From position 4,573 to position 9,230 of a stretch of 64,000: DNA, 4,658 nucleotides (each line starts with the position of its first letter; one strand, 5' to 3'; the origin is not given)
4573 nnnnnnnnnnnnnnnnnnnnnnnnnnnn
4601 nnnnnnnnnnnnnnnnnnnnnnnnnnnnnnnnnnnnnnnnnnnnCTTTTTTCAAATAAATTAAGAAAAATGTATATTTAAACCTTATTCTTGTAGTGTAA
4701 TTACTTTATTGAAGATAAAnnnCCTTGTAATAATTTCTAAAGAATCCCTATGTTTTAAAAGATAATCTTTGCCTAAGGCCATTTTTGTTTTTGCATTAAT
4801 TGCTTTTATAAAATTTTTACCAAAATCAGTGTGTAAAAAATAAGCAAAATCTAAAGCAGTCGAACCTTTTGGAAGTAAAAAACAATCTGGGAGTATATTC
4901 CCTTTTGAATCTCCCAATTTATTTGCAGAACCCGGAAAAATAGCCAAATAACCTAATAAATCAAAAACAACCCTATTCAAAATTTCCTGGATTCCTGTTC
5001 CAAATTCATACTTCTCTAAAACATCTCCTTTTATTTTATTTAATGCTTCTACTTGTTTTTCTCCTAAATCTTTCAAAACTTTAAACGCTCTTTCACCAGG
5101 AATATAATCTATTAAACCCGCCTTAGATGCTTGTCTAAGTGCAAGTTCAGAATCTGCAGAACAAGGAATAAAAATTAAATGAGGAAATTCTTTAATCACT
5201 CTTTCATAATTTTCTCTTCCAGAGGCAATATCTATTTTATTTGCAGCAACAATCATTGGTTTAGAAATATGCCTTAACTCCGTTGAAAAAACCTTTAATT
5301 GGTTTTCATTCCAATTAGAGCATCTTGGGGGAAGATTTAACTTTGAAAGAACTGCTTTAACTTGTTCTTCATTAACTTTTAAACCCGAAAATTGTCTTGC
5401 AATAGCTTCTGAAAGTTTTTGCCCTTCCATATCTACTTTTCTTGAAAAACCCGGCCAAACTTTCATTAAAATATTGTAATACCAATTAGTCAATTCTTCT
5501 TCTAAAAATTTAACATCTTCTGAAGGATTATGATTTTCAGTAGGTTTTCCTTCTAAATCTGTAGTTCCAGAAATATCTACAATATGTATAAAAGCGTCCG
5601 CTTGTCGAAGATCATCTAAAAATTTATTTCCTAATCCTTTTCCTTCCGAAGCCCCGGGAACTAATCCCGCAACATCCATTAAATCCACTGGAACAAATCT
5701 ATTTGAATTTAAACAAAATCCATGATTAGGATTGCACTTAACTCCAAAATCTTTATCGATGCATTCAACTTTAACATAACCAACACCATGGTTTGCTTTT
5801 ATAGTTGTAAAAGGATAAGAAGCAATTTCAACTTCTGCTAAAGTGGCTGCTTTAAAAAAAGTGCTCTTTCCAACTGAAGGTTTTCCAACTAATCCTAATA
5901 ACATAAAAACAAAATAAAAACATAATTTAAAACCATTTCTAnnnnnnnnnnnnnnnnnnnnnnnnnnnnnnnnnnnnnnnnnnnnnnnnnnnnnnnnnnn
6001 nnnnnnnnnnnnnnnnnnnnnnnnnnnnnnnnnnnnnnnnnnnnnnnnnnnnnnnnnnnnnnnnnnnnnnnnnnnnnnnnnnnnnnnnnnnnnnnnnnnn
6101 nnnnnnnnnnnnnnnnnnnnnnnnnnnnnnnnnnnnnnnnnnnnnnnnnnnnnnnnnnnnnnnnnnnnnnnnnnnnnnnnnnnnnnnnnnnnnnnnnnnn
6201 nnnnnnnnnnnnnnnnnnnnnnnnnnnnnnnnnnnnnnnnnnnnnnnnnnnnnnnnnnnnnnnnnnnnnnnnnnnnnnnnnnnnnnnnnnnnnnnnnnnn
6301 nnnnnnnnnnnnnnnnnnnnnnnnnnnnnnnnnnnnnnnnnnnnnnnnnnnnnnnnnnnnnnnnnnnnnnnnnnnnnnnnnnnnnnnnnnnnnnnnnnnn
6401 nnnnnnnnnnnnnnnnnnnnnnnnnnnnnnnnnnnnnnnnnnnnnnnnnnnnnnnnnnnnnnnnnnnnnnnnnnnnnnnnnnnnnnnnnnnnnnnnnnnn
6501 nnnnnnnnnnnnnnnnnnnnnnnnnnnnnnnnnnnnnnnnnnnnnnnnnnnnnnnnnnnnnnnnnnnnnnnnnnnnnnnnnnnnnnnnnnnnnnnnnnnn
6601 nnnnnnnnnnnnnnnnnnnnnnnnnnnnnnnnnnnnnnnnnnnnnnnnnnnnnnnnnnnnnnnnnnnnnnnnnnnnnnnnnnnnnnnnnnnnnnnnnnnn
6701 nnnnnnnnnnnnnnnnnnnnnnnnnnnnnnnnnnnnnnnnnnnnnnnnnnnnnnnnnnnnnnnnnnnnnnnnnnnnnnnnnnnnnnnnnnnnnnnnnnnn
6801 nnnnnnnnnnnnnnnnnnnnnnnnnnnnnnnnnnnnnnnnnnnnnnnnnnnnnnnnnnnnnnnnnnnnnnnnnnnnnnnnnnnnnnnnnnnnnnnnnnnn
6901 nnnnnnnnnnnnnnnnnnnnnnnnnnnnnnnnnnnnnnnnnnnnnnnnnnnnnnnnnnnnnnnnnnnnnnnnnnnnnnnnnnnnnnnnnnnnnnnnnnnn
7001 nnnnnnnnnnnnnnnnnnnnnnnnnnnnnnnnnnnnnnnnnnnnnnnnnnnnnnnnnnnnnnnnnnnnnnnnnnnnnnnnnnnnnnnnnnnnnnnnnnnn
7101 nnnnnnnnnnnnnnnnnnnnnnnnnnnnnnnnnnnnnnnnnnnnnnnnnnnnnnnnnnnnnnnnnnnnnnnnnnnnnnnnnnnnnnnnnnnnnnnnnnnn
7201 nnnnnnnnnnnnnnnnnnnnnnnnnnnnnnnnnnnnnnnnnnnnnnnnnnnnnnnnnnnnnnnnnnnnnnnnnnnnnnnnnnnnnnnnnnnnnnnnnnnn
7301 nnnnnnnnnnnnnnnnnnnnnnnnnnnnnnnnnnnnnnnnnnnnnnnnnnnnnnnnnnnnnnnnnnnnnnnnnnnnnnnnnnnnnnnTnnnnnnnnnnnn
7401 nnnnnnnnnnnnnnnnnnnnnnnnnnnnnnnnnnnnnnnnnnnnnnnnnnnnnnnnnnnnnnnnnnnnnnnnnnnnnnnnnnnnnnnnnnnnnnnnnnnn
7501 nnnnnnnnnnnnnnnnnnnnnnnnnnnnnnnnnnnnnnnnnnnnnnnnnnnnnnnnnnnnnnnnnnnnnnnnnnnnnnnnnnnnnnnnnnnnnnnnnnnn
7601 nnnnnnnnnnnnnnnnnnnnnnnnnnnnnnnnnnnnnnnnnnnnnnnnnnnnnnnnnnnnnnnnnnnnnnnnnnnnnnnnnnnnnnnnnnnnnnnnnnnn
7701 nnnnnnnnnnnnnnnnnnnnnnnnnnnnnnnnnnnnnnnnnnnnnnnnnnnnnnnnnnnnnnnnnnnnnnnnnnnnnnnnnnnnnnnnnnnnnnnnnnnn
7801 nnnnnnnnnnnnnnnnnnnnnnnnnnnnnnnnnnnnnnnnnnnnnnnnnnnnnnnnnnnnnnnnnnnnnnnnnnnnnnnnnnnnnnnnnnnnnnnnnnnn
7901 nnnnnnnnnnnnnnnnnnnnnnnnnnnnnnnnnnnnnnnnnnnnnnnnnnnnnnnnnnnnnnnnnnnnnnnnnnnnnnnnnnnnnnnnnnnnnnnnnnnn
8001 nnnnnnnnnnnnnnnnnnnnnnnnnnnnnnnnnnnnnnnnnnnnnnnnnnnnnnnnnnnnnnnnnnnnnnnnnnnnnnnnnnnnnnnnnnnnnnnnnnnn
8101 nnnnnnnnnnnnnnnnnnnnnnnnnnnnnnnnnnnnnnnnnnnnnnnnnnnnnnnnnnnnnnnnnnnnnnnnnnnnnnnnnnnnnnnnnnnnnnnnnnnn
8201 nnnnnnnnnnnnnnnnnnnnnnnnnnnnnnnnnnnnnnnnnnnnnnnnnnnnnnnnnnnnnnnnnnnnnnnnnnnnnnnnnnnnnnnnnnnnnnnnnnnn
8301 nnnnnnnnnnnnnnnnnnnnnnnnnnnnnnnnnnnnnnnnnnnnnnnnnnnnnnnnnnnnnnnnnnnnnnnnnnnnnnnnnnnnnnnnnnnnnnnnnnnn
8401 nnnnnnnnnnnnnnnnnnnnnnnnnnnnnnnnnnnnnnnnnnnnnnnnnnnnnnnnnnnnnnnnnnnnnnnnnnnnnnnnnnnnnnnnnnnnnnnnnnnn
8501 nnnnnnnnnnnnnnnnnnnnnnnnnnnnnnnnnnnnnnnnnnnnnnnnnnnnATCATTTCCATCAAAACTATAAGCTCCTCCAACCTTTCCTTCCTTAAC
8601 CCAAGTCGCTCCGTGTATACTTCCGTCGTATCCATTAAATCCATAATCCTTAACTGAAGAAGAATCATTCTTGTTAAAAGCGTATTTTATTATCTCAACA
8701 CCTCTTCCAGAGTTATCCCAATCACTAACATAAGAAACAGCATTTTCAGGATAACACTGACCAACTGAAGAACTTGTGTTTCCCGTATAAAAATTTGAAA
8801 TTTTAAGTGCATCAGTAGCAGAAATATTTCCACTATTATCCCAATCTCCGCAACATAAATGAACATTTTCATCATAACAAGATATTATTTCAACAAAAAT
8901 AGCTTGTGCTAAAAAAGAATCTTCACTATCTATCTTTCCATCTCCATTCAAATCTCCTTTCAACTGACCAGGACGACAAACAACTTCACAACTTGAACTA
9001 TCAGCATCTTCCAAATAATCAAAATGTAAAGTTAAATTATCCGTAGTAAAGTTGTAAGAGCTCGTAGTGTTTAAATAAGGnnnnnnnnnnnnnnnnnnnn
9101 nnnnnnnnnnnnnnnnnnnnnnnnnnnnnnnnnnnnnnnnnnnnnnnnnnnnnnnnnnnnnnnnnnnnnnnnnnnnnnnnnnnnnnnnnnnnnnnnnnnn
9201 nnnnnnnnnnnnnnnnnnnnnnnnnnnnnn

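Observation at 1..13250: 13-kb block of four consecutive giant surface proteins with LamG, PKD-like, dockerin and adhesin-like modules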

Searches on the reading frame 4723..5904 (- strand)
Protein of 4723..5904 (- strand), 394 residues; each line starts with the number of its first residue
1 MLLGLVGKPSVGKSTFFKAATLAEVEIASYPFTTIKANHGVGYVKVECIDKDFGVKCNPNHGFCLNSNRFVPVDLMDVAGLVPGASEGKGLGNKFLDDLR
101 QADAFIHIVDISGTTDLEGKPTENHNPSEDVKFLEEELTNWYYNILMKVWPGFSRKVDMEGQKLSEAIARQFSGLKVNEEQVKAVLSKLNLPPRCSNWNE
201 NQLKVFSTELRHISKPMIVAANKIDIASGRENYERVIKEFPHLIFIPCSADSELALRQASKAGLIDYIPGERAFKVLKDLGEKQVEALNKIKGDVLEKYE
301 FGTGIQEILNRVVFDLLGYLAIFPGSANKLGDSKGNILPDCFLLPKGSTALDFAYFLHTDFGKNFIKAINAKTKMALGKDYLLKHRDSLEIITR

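Call 6: search_protein_families(library=pfam, proteins=[window:4723-5904:-], max_evalue=0.01)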
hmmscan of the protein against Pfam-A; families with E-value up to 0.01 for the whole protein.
window:4723-5904:- (394 aa): 4 families
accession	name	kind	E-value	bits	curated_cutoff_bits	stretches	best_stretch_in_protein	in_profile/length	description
PF08438.16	YGR210-like_G4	-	8.1e-30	103.9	24.7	1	220-324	1-105/108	Obg-like GTPase YGR210-like, G4 motif-containing domain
PF01926.29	MMR_HSR1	-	7.7e-16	58.7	21.9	1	4-118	3-86/113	50S ribosome-binding GTPase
PF02824.27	TGS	-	8.5e-10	39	22.2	1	338-393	5-60/60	TGS domain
PF02421.24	FeoB_N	-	1.6e-06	28.2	27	1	4-41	4-41/156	Ferrous iron transport protein B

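Call 13: find_encoding_contigs(protein=window:4723-5904:-, flank=10000, max_places=6)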
Protein window:4723-5904:- (394 aa): 7 contigs read that carry it; 5 places shown.
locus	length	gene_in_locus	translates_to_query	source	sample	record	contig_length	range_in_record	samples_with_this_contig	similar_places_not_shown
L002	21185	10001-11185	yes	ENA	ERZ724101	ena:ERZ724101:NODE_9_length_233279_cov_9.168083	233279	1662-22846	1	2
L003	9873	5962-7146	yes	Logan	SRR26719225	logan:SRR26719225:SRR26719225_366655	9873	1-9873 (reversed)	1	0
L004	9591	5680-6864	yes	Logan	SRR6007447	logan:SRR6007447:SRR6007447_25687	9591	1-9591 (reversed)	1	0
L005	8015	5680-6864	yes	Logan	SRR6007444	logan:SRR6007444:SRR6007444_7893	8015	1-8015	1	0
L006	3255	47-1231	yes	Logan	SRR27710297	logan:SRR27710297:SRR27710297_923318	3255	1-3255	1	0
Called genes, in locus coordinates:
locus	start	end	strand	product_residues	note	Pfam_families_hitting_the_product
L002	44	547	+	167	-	-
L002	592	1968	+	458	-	-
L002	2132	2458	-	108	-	-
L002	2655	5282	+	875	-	-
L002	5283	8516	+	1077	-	PF13385:Laminin_G_3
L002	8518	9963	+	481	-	-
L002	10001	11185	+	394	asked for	PF01926:MMR_HSR1, PF02421:FeoB_N (faint), PF08438:YGR210-like_G4, PF02824:TGS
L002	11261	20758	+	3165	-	PF02210:Laminin_G_2 (faint), PF13385:Laminin_G_3, PF02973:Sialidase (weak), PF13385:Laminin_G_3, PF00754:F5_F8_type_C, PF22633:F5_F8_type_C_2, PF13385:Laminin_G_3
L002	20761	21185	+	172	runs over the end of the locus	-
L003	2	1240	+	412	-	?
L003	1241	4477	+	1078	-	PF13385:Laminin_G_3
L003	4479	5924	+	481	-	-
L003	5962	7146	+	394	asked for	PF01926:MMR_HSR1, PF02421:FeoB_N (faint), PF08438:YGR210-like_G4, PF02824:TGS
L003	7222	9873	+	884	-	?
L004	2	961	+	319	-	?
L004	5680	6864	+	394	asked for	PF01926:MMR_HSR1, PF02421:FeoB_N (faint), PF08438:YGR210-like_G4, PF02824:TGS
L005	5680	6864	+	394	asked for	PF01926:MMR_HSR1, PF02421:FeoB_N (faint), PF08438:YGR210-like_G4, PF02824:TGS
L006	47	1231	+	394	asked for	PF01926:MMR_HSR1, PF02421:FeoB_N (faint), PF08438:YGR210-like_G4, PF02824:TGS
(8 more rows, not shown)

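Call 15: search_protein_families(library=pfam, proteins=[L002:11261-20755:+, L002:20761-21183:+], max_evalue=0.01)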
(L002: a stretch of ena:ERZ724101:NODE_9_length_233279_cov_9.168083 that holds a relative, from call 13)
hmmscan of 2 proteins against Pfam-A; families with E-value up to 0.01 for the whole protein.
L002:11261-20755:+ (3165 aa): 7 families
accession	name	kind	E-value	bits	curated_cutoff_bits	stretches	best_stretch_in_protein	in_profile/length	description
PF13385.13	Laminin_G_3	-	7e-100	331.8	27.6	5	960-1124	1-151/151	Concanavalin A-like lectin/glucanases superfamily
PF22633.2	F5_F8_type_C_2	-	1.3e-18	67.8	27.8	1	1587-1677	1-91/91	NedA-like, galactose-binding domain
PF00754.31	F5_F8_type_C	-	6.3e-18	65.5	28.2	1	1573-1690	3-127/127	F5/8 type C domain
PF02973.23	Sialidase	-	1.6e-12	47.7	26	2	1052-1126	110-184/189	Sialidase, N-terminal domain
PF02210.31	Laminin_G_2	-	1.9e-12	48.2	22.9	0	2676-2751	47-123/126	Laminin G domain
PF00354.24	Pentaxin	-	0.00018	21.7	25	0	1342-1434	70-171/194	Pentaxin family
PF24316.1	Tli3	-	0.0038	18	27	0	2289-2336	60-114/129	T6SS Tli3 immunity protein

L002:20761-21183:+ (141 aa): 0 families

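Call 20: find_related_loci(query=window:4723-5904:-, collection=genome_contigs, flank=10000)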
Query window:4723-5904:- (394 aa) in genome_contigs; peptide patterns used: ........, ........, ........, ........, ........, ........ (x = any residue, [..] = any of these).
327 stretches matched a pattern; 246 encode a relative of the query (tblastn E <= 1e-3); the best 80 are kept; 80 distinct loci.
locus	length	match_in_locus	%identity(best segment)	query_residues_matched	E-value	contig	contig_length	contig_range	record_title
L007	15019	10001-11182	81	1-394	0e+0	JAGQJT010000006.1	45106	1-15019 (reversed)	MAG: Nanoarchaeota archaeon isolate HKST-UBA01 NODE_6_length_45106_cov_5.954407, whole genome shotgun sequence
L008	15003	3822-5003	79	1-394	0e+0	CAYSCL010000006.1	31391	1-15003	MAG TPA_asm: Candidatus Woesearchaeota archaeon isolate binchicken_co42_199 genome assembly, contig: NODE_1411_length_31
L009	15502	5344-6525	78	1-394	0e+0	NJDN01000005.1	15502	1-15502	MAG: Candidatus Pacearchaeota archaeon ex4484_71 ex4484_71_scaffold_1695_length_15502__count_1522, whole genome shotgun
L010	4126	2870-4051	78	1-394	0e+0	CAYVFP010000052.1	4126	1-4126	MAG TPA_asm: Candidatus Woesearchaeota archaeon isolate SRP252850_co1_307 genome assembly, contig: NODE_39771_length_412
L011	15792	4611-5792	78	1-394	0e+0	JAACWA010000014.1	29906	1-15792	MAG: archaeon isolate CG_2015-01t_29_42 CG_2015-01t_curated_scaffold_788, whole genome shotgun sequence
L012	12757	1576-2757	76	1-394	0e+0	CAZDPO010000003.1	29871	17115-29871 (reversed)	MAG TPA_asm: Candidatus Woesearchaeota archaeon isolate SRP178699_co1_618 genome assembly, contig: NODE_1663_length_2987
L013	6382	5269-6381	81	1-371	0e+0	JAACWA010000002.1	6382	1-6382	MAG: archaeon isolate CG_2015-01t_29_42 CG_2015-01t_curated_scaffold_8960, whole genome shotgun sequence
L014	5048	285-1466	75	1-394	0e+0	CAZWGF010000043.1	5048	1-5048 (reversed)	MAG TPA_asm: Candidatus Woesearchaeota archaeon isolate SRP104257_co1_234 genome assembly, contig: NODE_17390_length_504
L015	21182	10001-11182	77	1-394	0e+0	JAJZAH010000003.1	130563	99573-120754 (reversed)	MAG: Nanoarchaeota archaeon isolate FK5.bin88 NODE_105_length_130563_cov_1.702206, whole genome shotgun sequence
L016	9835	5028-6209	77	1-394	0e+0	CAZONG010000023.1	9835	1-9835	MAG TPA_asm: Candidatus Woesearchaeota archaeon isolate SRP093185_co1_217 genome assembly, contig: NODE_5085_length_9835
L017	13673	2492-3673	77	1-394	0e+0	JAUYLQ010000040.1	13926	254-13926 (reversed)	MAG: archaeon isolate C24_metabat.bin.40_sub C24_k141_648012, whole genome shotgun sequence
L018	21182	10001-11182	76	1-394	0e+0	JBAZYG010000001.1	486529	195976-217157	MAG: Candidatus Pacearchaeota archaeon isolate SO_2017_GW1_75 NODE_121_length_486529_cov_2.277651_OW334_2017, whole geno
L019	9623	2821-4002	76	1-394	0e+0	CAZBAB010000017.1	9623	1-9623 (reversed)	MAG TPA_asm: Candidatus Woesearchaeota archaeon isolate binchicken_co357_152 genome assembly, contig: NODE_3584_length_9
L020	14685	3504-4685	77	1-394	0e+0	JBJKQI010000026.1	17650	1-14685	MAG: Candidatus Pacearchaeota archaeon isolate Bin_30 S1Ck127_1056633_flag_0_multi_14.7880_len_17650, whole genome shotg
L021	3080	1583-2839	72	1-394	0e+0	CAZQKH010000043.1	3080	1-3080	MAG TPA_asm: Candidatus Woesearchaeota archaeon isolate SRP191223_co2_5 genome assembly, contig: NODE_45574_length_3080_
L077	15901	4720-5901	71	1-393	0e+0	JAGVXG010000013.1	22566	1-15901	Candidatus Pacearchaeota archaeon isolate RIFCSPHIGHO2_12_FULL_34_15 rifcsphigho2_12_scaffold_3020, whole genome shotgun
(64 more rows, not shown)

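Call 81: search_protein_families(library=ncbifam, proteins=[L011:1046-1633:+, L011:1714-2304:+, L011:2358-2957:+, L011:3003-4529:+, L011:3-968:+], max_evalue=1)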
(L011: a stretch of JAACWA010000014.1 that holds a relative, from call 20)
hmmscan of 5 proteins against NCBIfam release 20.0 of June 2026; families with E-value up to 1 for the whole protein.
L011:1046-1633:+ (196 aa): 1 family
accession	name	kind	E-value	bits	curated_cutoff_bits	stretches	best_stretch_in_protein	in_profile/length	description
NF049963.1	RespRegFlgRCampy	domain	0.056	12.3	750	1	47-142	92-187/429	fla regulon two-component system response regulator FlgR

L011:1714-2304:+ (197 aa): 0 families

L011:2358-2957:+ (200 aa): 3 families
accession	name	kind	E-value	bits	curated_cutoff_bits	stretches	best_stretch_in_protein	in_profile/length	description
TIGR04370.1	glyco_rpt_poly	subfamily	0.0082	15.2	40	1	170-198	329-357/396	oligosaccharide repeat unit polymerase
TIGR01167.1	LPXTG_anchor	domain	0.11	13.2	15.9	1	172-196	10-34/34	LPXTG cell wall anchor domain-containing protein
NF050011.2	PFE_CTERM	equivalog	0.33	11.6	24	1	178-197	10-28/28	PFE-CTERM domain-containing protein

L011:3003-4529:+ (509 aa): 0 families

L011:3-968:+ (322 aa): 0 families

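Call 82: search_protein_families(library=pfam, proteins=[L011:1046-1633:+, L011:1714-2304:+, L011:2358-2957:+, L011:3003-4529:+, L011:3-968:+], max_evalue=1)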
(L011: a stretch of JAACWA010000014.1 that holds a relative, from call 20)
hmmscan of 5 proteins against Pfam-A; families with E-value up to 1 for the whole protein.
L011:1046-1633:+ (196 aa): 2 families
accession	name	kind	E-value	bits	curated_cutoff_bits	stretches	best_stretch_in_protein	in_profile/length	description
PF06030.18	WxLIP_PGBD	-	0.023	15.2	27.3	1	86-188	26-120/121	WxL Interacting Protein, peptidoglycan binding domain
PF14352.11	DUF4402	-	0.026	15.6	25.2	1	54-185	10-123/129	Domain of unknown function (DUF4402)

L011:1714-2304:+ (197 aa): 0 families

L011:2358-2957:+ (200 aa): 1 family
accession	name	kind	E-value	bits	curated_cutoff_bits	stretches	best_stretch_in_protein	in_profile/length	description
PF00746.26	Gram_pos_anchor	-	0.16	12.4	20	1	174-197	19-42/43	LPXTG cell wall anchor motif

L011:3003-4529:+ (509 aa): 8 families
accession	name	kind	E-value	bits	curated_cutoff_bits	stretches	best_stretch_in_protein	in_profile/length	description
PF04096.20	Nucleoporin2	-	0.0016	19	28.4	1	69-142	16-92/148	Nup98-96 autopeptidase S59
PF09451.16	ATG27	-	0.0032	17.8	27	1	440-477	189-224/261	Autophagy-related protein 27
PF17561.7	TssO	-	0.0058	17.3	29.2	1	444-501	5-64/148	Type VI secretion system, TssO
PF05545.16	FixQ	-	0.0061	16.9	29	1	449-479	11-39/49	Cbb3-type cytochrome oxidase component FixQ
PF11614.14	FixG_C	-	0.051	14.2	25.6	1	262-323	38-100/119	IG-like fold at C-terminal of FixG, putative oxidoreductase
PF05814.16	Ac76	-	0.3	11.6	22.5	0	440-493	14-69/83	Orf76 (Ac76)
PF13800.11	Sigma_reg_N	-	0.43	11.3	26.3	0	446-476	15-45/91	Sigma factor regulator N-terminal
PF09716.15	ETRAMP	-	0.44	11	29.1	0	452-493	11-53/81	Malarial early transcribed membrane protein (ETRAMP)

L011:3-968:+ (322 aa): 1 family
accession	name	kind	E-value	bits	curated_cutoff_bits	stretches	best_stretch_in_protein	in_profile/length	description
PF09394.16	Inhibitor_I42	-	0.016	15.9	27.2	1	180-204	6-30/91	Chagasin family peptidase inhibitor I42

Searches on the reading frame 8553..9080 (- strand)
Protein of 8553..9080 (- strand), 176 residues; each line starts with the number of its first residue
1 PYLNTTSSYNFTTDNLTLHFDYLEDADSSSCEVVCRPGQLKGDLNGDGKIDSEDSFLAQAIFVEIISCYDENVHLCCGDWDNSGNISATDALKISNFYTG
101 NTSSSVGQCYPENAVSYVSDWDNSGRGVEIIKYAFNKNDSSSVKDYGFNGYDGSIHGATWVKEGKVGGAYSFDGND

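Call 68: search_protein_families(library=pfam, proteins=[window:8553-9080:-], max_evalue=1)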
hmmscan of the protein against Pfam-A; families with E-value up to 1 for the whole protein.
seq(176 aa): 3 families
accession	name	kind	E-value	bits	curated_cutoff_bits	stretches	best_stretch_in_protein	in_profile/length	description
PF00404.24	Dockerin_1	-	2.6e-06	28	22.9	2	78-104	2-30/57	Dockerin type I domain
PF07249.18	Cerato-platanin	-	0.27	11.8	24.4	1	63-147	16-103/119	Cerato-platanin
PF13202.12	EF-hand_5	-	0.27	11.3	25.9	1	43-53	9-19/25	EF hand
